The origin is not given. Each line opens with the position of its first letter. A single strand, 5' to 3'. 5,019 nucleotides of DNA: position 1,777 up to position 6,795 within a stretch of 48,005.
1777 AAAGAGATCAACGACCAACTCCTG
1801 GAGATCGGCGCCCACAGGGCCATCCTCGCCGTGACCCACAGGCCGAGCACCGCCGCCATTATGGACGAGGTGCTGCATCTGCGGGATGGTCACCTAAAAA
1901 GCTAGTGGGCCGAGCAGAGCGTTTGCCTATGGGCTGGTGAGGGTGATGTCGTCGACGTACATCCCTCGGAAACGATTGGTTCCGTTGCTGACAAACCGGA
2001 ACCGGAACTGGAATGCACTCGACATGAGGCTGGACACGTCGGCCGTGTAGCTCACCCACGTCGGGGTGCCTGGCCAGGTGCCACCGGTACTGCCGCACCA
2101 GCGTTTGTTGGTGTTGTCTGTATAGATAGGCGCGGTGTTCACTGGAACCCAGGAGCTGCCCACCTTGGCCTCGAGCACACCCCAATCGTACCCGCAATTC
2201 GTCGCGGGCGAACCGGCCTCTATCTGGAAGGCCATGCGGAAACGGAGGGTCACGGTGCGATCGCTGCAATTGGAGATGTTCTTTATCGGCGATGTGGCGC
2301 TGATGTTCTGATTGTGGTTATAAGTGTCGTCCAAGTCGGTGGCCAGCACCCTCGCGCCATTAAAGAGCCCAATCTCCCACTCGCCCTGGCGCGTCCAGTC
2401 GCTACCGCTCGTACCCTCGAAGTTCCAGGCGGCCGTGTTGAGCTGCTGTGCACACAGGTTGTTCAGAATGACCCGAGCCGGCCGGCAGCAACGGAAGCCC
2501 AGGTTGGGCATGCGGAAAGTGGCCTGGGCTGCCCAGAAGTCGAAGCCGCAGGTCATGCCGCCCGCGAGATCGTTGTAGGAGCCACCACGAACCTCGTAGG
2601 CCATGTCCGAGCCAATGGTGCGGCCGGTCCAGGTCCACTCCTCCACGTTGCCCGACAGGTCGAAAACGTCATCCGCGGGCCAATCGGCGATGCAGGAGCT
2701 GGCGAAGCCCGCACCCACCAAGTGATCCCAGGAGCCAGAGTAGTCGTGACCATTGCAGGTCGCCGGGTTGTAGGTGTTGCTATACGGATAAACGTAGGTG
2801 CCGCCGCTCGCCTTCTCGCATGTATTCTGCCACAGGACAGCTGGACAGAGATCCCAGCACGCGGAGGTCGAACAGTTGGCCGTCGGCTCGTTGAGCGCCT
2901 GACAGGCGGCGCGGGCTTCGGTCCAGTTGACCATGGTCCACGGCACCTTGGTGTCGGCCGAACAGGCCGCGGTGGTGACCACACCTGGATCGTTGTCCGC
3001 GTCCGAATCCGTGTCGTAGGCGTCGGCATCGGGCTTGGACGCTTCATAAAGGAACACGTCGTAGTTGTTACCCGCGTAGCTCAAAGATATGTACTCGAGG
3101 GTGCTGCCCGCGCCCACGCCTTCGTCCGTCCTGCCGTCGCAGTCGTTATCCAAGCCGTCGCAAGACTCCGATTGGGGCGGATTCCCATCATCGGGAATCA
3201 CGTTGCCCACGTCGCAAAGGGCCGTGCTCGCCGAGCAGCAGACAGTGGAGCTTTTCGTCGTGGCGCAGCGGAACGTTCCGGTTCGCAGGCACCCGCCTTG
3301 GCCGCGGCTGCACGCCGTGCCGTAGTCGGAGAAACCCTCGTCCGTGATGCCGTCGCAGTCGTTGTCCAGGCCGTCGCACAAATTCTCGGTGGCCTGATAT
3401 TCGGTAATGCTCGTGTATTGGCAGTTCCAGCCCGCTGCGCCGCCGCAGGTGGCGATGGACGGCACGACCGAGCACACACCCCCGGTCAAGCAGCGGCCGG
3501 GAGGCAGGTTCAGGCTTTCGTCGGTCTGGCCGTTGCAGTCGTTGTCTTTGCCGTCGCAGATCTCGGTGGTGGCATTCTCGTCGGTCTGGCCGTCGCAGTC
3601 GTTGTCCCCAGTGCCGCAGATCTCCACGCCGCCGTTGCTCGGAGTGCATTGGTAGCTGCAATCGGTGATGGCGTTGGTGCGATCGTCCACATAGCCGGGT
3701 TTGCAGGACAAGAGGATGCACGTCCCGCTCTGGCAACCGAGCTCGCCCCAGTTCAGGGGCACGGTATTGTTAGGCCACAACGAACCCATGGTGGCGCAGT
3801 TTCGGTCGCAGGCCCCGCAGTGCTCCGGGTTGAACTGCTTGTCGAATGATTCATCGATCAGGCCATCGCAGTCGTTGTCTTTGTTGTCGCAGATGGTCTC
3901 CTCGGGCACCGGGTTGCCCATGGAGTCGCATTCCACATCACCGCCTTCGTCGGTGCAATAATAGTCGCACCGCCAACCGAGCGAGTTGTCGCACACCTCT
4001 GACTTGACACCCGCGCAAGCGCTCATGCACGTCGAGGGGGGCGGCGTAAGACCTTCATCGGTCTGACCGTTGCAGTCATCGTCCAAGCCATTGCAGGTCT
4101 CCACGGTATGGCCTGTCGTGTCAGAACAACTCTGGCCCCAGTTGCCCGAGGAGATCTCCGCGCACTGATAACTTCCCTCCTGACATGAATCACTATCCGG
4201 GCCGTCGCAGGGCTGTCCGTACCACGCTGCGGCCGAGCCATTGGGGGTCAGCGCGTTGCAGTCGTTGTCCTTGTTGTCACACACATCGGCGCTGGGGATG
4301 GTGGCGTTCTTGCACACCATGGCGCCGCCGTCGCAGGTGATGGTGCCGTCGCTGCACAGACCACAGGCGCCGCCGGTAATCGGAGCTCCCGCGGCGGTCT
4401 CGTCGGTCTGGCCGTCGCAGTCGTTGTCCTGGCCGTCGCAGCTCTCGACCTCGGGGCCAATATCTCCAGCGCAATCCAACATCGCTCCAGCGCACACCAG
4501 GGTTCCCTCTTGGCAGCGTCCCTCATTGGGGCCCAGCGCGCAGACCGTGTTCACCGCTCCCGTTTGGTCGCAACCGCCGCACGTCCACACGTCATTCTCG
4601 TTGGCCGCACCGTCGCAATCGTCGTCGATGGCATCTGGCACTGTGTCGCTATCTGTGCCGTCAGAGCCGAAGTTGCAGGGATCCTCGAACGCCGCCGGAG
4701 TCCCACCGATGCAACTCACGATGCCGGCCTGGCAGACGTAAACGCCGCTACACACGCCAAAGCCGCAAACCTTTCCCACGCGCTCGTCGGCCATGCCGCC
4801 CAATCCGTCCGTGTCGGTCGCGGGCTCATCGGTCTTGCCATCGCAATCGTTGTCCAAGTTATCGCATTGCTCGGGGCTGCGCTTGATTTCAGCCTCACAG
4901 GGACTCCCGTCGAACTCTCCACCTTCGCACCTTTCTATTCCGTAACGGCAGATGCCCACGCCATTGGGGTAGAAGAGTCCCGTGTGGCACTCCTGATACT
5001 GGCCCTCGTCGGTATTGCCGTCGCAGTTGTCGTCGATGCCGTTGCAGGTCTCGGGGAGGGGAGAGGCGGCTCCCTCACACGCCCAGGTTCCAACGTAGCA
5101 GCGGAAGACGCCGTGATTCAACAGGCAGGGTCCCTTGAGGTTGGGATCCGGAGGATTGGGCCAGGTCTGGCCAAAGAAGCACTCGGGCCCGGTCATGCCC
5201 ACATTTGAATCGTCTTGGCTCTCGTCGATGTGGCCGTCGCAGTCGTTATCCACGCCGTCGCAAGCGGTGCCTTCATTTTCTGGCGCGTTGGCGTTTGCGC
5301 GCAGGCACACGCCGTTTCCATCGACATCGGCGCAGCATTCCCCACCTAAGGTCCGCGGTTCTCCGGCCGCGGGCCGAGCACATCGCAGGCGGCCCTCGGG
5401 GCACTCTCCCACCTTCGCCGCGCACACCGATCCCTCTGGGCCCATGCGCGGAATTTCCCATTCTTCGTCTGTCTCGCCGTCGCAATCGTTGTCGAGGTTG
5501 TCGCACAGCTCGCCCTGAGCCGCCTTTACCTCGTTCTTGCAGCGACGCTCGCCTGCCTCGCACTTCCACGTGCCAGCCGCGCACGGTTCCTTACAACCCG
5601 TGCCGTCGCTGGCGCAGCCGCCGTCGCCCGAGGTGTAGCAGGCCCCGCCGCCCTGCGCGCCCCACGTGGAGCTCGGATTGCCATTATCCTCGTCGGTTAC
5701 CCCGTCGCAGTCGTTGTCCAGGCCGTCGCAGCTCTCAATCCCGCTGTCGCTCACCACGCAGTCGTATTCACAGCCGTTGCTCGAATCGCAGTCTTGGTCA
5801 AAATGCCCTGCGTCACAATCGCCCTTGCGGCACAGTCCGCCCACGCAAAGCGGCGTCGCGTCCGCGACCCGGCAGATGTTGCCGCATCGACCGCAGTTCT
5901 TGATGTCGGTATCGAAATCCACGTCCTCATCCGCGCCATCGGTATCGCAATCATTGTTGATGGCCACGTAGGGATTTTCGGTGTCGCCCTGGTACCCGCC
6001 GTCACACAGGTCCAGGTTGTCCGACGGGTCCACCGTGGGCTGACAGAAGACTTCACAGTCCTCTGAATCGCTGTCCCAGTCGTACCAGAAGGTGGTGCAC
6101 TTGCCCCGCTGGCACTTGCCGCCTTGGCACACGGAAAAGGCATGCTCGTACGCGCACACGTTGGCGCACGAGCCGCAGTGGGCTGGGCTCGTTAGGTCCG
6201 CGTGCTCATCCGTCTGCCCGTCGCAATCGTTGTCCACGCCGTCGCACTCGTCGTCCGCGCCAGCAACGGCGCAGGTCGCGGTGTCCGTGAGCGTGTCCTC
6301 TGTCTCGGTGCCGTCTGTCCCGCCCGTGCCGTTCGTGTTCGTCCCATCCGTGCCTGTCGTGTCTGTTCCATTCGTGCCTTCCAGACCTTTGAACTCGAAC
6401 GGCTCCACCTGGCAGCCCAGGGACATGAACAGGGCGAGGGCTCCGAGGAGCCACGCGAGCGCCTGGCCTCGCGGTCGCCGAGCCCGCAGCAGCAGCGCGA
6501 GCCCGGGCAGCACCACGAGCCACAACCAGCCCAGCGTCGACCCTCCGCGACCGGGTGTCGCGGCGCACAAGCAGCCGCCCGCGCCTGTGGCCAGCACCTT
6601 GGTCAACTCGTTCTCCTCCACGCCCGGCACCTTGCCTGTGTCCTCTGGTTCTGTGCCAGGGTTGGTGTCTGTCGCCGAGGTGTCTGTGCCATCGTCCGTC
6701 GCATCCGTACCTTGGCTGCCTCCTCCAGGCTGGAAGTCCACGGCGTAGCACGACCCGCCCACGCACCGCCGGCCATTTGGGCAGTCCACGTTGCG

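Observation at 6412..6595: A C-terminal-type MYXO-CTERM tag and an N-terminal-type lipoprotein signal sit back to back, in frame, in the middle of the mega-ORF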

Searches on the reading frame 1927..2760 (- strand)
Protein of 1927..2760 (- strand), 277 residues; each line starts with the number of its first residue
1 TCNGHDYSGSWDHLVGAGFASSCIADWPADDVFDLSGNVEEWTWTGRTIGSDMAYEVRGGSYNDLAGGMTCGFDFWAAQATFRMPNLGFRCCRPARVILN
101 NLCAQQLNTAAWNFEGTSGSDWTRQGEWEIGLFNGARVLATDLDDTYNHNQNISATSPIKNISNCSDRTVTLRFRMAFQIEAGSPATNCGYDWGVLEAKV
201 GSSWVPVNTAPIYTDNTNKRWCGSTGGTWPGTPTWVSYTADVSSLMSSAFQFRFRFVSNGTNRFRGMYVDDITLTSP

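Call 41: search_protein_families(library=pfam, proteins=[window:1927-2760:-], max_evalue=0.01)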
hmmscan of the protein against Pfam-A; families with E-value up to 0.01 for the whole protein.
window:1927-2760:- (277 aa): 1 family
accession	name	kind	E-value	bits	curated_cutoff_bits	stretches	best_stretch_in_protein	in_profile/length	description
PF03781.23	FGE-sulfatase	-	0.00095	19.3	23.3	1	31-93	177-255/255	Sulfatase-modifying factor enzyme 1-like domain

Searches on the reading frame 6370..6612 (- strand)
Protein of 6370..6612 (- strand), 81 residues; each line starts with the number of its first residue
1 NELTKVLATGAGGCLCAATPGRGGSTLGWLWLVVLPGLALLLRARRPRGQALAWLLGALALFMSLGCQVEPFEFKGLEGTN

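Call 21: search_protein_families(library=ncbifam, alignment_id=A1, max_evalue=1)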
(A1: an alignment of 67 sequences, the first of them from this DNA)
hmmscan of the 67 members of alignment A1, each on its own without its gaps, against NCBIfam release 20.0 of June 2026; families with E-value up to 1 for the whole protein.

A. member 1, seq(81 aa): 2 families
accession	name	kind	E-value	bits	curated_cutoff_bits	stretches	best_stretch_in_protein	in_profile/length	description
TIGR03901.2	MYXO-CTERM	domain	0.025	14.9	20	1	12-46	2-33/34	MYXO-CTERM sorting domain-containing protein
NF058595.1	invert_tail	domain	0.12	12.8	37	1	19-67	18-72/113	lipo-invert putative C-terminal anchoring domain-containing protein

B. families by the number of members that match (of 67 scanned): 60 families (the first 25 are shown)
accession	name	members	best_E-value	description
TIGR03901.2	MYXO-CTERM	43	4.4e-08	MYXO-CTERM sorting domain-containing protein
NF058595.1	invert_tail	32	2e-05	lipo-invert putative C-terminal anchoring domain-containing protein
TIGR01167.1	LPXTG_anchor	11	0.018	LPXTG cell wall anchor domain-containing protein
NF033207.2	midcut_by_XrtH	8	0.00029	midcut-by-XrtH protein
TIGR02595.1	PEP_CTERM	6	0.012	PEP-CTERM sorting domain-containing protein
NF058571.1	GVDTG_CTERM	5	0.0033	GVDTG sorting domain-containing protein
NF033216.1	lipo_YgdI_YgdR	5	0.012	YgdI/YgdR family lipoprotein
NF045529.2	Heimdall-CTERM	5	0.074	Heimdall-CTERM domain-containing surface protein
NF041738.1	GG_III-CTERM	4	0.044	GGIII-like transmembrane region-containing protein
NF045638.1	Mrt_dep_phytase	4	0.12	myxosortase-dependent phytase-like phosphatase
TIGR03382.1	GC_trans_RRR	3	0.00092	MYXO-CTERM sorting domain-containing protein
NF051874.1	PVV_CTERM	3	0.0058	PVV-CTERM domain-containing choice-of-anchor G protein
TIGR03778.1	VPDSG_CTERM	2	0.0041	VPDSG-CTERM sorting domain-containing protein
TIGR03501.1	GlyGly_CTERM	2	0.031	GlyGly-CTERM sorting domain-containing protein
NF045523.1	MXAN_5453_fam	2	0.098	MXAN_5453 family MXYO-CTERM-anchored protein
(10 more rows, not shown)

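Call 34: search_protein_representatives(alignment_id=A1)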
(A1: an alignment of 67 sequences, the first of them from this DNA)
Query: 67 sequences, 85 profile positions. Proteins with E-value up to 0.001 (for the whole library): 115; up to 1e-10: 29; up to 1e-30: 0. The best 115 are listed.
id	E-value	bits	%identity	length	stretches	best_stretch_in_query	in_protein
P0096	8.6e-18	80.4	-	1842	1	2-84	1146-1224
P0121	9.7e-18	80.3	-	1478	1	1-84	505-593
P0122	1.4e-17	79.8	-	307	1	3-83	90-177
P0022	2.2e-17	79.1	-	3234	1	2-83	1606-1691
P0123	2.3e-17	79.0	-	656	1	2-83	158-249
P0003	2.8e-17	78.8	-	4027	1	2-83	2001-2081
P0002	6.2e-17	77.7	-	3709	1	2-84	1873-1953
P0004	6.5e-17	77.6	-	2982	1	2-84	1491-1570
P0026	8.5e-16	74.0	-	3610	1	2-83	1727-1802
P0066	7.2e-15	71.1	-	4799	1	4-83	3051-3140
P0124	7.8e-15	70.9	-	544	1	2-83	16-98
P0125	8.3e-15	70.9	-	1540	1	2-84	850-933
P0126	1.4e-14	70.2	-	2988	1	4-85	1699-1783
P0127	5.0e-14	68.4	-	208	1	2-83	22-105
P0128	8.1e-14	67.7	-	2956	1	3-83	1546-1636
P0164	3.8e-06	43.1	-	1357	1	3-73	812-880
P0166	5.0e-06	42.7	-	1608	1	10-83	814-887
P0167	6.7e-06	42.3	-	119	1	6-47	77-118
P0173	2.5e-05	40.5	-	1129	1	9-72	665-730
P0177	6.0e-05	39.3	-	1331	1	8-73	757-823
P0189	1.6e-04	37.9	-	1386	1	10-72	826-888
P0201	3.2e-04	36.9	-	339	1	2-49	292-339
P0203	3.6e-04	36.8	-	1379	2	9-74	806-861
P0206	4.6e-04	36.4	-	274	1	5-48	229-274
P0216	7.1e-04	35.8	-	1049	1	12-73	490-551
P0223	8.6e-04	35.6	-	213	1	3-49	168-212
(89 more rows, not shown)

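Call 39: find_related_loci(query=A2, collection=genome_contigs, flank=6000)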
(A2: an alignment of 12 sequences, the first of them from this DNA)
Query A2 (81 aa) in genome_contigs; peptide patterns used: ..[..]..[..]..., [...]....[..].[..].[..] (x = any residue, [..] = any of these).
295 stretches matched a pattern; 7 encode a relative of the query (tblastn E <= 1e-3); 7 distinct loci.
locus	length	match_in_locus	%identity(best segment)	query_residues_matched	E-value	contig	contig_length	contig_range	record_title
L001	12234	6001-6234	44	3-74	6e-12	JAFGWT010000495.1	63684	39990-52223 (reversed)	MAG: Deltaproteobacteria bacterium isolate ZodW_Metabat.284 k87_21783984, whole genome shotgun sequence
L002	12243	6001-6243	44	3-74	7e-10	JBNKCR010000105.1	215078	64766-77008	MAG: Polyangia bacterium isolate F1F2.bin.2.orig k141_2284985, whole genome shotgun sequence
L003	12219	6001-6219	42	3-74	1e-9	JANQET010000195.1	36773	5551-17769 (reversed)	MAG: Myxococcota bacterium isolate PL23a_bin.40 k99_6690078, whole genome shotgun sequence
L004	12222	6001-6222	46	3-75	1e-9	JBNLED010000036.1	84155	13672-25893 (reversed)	MAG: Polyangia bacterium isolate C1C2.bin.34.orig k141_376969, whole genome shotgun sequence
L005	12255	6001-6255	40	3-81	1e-7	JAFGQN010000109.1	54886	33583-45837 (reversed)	MAG: Deltaproteobacteria bacterium isolate Zod_Metabat.76 k87_5286718, whole genome shotgun sequence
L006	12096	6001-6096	56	3-33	3e-7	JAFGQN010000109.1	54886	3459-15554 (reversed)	MAG: Deltaproteobacteria bacterium isolate Zod_Metabat.76 k87_5286718, whole genome shotgun sequence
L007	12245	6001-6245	67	1-72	5e-5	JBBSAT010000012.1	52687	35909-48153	MAG: Polyangiales bacterium isolate La6_metabat2.038 La6_metabat2.038_K_2592905_L_52687_cov_13.0013, whole genome shotgu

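Call 50: search_protein_families(library=pfam, proteins=[L007:2761-6165:+, L007:6162-8657:+], max_evalue=0.01)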
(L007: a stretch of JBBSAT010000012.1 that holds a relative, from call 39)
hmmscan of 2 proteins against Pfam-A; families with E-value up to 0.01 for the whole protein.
L007:2761-6165:+ (1134 aa): 1 family
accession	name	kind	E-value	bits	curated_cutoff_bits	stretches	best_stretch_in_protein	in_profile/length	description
PF11617.13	Cu-binding_MopE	-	4.5e-36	123.2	27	7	525-541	14-30/30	Putative metal-binding motif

L007:6162-8657:+ (831 aa): 2 families
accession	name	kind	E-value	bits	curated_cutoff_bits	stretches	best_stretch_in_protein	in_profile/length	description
PF11617.13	Cu-binding_MopE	-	2.3e-33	114.6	27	7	542-560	13-30/30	Putative metal-binding motif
PF03781.23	FGE-sulfatase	-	0.0001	22.5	23.3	1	666-827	85-255/255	Sulfatase-modifying factor enzyme 1-like domain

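Call 60: search_protein_families(library=pfam, proteins=[P0164, P0189, P0216, P0203, P0173, P0177, P0166], max_evalue=0.0001)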
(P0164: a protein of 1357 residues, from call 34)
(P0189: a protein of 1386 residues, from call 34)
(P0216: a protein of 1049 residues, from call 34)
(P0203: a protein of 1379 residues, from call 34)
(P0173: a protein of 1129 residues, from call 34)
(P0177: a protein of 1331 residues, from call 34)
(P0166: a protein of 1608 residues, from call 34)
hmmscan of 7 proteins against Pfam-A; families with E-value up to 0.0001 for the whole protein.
P0164 (1357 aa): 0 families

P0189 (1386 aa): 0 families

P0216 (1049 aa): 0 families

P0203 (1379 aa): 0 families

P0173 (1129 aa): 0 families

P0177 (1331 aa): 4 families
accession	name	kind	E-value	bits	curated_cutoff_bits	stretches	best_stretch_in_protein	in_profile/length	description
PF13517.12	FG-GAP_3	-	7.9e-20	71.7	26.9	2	527-591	1-59/61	FG-GAP-like repeat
PF13385.13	Laminin_G_3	-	1.4e-17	64.6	27.6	1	1147-1308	1-150/151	Concanavalin A-like lectin/glucanases superfamily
PF11617.13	Cu-binding_MopE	-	6.9e-17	61.8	27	2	263-292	1-30/30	Putative metal-binding motif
PF01839.29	FG-GAP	-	9.8e-16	57.7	22.1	0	575-598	2-25/37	FG-GAP repeat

P0166 (1608 aa): 3 families
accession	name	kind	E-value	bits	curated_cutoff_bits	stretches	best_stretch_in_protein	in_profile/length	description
PF00128.31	Alpha-amylase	-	3.1e-33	116.1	22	1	1107-1482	2-358/446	Alpha amylase, catalytic domain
PF00723.27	Glyco_hydro_15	-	8.5e-08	31.9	22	1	410-617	24-228/427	Glycosyl hydrolases family 15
PF16561.11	AMPK1_CBM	-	4.6e-06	27.2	26.8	1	902-986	3-79/85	Glycogen recognition site of AMP-activated protein kinase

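Call 61: search_protein_families(library=ncbifam, alignment_id=A1, max_evalue=0.0006)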
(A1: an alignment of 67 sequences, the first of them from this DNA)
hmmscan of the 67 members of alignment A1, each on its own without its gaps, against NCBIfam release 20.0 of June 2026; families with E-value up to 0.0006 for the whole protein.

A. member 1, seq(81 aa): 0 families

B. families by the number of members that match (of 67 scanned): 3 families
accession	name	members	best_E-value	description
TIGR03901.2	MYXO-CTERM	28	4.4e-08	MYXO-CTERM sorting domain-containing protein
NF058595.1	invert_tail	4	2e-05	lipo-invert putative C-terminal anchoring domain-containing protein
NF033207.2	midcut_by_XrtH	1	0.00029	midcut-by-XrtH protein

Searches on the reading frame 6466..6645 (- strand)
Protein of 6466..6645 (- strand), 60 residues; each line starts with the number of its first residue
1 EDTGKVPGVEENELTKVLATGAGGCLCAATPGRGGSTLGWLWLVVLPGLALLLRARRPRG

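Call 6: search_protein_families(library=ncbifam, proteins=[window:6466-6645:-], max_evalue=10)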
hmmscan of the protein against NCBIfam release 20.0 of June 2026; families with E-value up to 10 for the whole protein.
seq(60 aa): 1 family
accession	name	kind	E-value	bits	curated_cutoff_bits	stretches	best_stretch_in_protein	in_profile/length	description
TIGR03901.2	MYXO-CTERM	domain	0.0033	17.7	20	1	23-57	2-33/34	MYXO-CTERM sorting domain-containing protein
